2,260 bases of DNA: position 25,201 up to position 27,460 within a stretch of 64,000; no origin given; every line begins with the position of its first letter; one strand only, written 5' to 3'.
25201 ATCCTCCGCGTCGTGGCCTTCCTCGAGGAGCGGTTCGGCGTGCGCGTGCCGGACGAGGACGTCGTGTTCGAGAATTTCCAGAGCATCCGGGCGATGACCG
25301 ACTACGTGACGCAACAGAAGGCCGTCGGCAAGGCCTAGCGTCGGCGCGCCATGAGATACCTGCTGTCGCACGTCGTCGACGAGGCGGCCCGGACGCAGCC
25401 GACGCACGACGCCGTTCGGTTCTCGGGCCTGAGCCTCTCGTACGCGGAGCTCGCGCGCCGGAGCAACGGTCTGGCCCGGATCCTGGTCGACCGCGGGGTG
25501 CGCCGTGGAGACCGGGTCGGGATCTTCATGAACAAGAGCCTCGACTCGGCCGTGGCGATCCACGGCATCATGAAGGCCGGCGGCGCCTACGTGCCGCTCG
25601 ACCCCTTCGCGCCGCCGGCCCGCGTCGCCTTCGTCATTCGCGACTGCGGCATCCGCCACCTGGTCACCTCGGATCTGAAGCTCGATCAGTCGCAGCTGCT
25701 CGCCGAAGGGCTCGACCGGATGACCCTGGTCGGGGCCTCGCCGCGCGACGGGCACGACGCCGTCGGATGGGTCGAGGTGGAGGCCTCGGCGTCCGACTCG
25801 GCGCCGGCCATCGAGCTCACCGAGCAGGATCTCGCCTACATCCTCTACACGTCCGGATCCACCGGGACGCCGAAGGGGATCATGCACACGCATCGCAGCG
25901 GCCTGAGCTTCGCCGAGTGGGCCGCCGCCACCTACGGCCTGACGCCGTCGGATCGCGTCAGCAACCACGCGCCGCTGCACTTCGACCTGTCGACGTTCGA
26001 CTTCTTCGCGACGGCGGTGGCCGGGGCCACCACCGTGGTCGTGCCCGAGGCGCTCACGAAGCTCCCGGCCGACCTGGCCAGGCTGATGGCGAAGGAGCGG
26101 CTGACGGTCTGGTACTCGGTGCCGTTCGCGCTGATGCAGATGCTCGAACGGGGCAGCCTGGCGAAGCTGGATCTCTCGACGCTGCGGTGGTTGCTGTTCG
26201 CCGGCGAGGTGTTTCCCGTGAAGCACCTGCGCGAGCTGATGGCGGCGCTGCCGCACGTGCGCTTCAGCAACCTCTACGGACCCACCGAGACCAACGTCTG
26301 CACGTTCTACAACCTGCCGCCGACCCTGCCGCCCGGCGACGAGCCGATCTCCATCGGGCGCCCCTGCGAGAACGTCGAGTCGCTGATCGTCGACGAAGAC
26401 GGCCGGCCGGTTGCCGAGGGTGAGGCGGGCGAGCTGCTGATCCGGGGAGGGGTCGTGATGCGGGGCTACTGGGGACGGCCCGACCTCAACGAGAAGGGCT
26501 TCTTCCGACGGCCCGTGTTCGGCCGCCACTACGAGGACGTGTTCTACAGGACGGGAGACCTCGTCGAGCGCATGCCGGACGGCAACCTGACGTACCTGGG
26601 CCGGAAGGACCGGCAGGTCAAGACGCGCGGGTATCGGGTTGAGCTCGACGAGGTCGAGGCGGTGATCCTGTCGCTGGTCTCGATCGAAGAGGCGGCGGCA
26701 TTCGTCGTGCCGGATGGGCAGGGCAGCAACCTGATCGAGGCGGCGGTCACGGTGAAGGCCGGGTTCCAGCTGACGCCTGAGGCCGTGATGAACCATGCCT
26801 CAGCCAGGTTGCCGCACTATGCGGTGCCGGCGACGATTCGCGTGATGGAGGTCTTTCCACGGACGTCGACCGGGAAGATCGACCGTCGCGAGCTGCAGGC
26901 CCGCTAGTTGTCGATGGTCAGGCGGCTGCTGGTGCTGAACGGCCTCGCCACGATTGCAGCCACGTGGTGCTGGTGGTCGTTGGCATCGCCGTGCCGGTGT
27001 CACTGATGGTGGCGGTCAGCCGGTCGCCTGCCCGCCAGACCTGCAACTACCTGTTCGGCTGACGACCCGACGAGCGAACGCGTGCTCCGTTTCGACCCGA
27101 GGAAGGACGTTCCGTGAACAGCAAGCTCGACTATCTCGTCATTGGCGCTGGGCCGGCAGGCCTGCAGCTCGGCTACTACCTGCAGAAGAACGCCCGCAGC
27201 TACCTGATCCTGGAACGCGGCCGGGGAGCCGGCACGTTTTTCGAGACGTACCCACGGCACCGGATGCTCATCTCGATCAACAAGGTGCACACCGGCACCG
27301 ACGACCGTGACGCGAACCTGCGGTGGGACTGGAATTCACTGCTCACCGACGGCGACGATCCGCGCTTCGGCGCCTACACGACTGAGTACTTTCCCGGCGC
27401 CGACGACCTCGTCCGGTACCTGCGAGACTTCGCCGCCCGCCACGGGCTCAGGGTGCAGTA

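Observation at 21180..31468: Dlt-like carrier-protein tailoring cassette (2 adenylases, 2 carrier proteins, AsnB, 2 flavoenzymes, AT3) in the centre of an EPS operon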

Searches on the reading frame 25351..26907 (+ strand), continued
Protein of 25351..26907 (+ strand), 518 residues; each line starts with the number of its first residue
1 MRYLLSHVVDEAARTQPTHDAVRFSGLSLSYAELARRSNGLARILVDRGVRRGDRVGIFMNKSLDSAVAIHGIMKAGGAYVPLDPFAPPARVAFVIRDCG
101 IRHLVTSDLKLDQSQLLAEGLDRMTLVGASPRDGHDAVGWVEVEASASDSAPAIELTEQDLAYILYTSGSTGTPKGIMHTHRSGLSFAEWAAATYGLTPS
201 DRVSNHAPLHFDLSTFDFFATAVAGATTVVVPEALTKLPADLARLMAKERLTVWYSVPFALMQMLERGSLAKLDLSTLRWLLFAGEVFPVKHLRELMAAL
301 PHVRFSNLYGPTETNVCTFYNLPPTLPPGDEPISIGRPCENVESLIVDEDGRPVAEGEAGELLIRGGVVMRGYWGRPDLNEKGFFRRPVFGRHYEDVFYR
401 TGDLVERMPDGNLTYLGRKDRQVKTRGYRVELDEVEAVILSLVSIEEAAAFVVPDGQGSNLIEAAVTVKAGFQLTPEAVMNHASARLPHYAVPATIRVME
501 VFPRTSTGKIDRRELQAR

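Call 47: search_solved_structures(query=L020:11873-13186:+, max_evalue=1e-10)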
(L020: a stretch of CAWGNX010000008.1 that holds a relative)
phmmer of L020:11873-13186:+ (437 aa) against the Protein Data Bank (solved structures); distinct sequences matched with E-value up to 1e-10: 17.
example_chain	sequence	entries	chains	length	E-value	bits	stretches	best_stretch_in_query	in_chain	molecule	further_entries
5buk_A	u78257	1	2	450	3.3e-125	421.9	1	19-427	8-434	FADH2-dependent halogenase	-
7fco_A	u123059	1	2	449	2.9e-120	405.7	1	20-428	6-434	ChlB4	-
5dbj_E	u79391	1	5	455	3.8e-118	398.7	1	20-428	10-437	FADH2-dependent halogenase PltA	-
8zop_A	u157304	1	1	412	8.5e-55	190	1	17-374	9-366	Halogenase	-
5bul_A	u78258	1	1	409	2.4e-49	172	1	19-414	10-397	flavin-dependent halogenase triple mutant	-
5bva_A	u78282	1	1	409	7.3e-46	160.5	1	19-414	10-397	flavin-dependent halogenase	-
3i3l_A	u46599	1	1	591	3.9e-45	158.1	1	17-375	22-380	Alkylhalidase CmlS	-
3e1t_A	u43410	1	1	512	5.9e-44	154.2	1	17-375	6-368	Halogenase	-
3nix_A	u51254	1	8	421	6.1e-36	127.8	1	17-418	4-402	Flavoprotein/dehydrogenase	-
8gu0_A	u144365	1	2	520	4.9e-31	111.7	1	19-349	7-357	Non-heme halogenase radH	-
3oz2_A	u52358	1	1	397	6e-22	81.7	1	17-361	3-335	Digeranylgeranylglycerophospholipid reductase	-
7xgb_A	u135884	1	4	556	3e-17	66.3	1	19-367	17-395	Tetracycline 7-halogenase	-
7v0b_A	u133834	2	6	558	3e-17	66.3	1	19-367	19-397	Tetracycline 7-halogenase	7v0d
7koe_C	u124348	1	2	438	1.3e-14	57.5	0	286-361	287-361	Electron transfer flavoprotein-quinone oxidoreductase FixC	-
8uiu_A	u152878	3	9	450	5.7e-13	52.1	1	7-362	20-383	Flavin monooxygenase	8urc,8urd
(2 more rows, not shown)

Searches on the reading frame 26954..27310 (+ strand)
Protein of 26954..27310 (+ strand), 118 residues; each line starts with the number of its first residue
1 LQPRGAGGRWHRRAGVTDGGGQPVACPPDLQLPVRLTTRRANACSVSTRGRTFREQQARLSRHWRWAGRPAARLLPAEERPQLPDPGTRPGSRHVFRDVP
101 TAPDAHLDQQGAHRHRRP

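Call 9: search_protein_families(library=pfam, proteins=[window:26954-27310:+], max_evalue=0.01)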
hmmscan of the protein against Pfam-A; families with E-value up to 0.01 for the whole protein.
window:26954-27310:+ (118 aa): 0 families
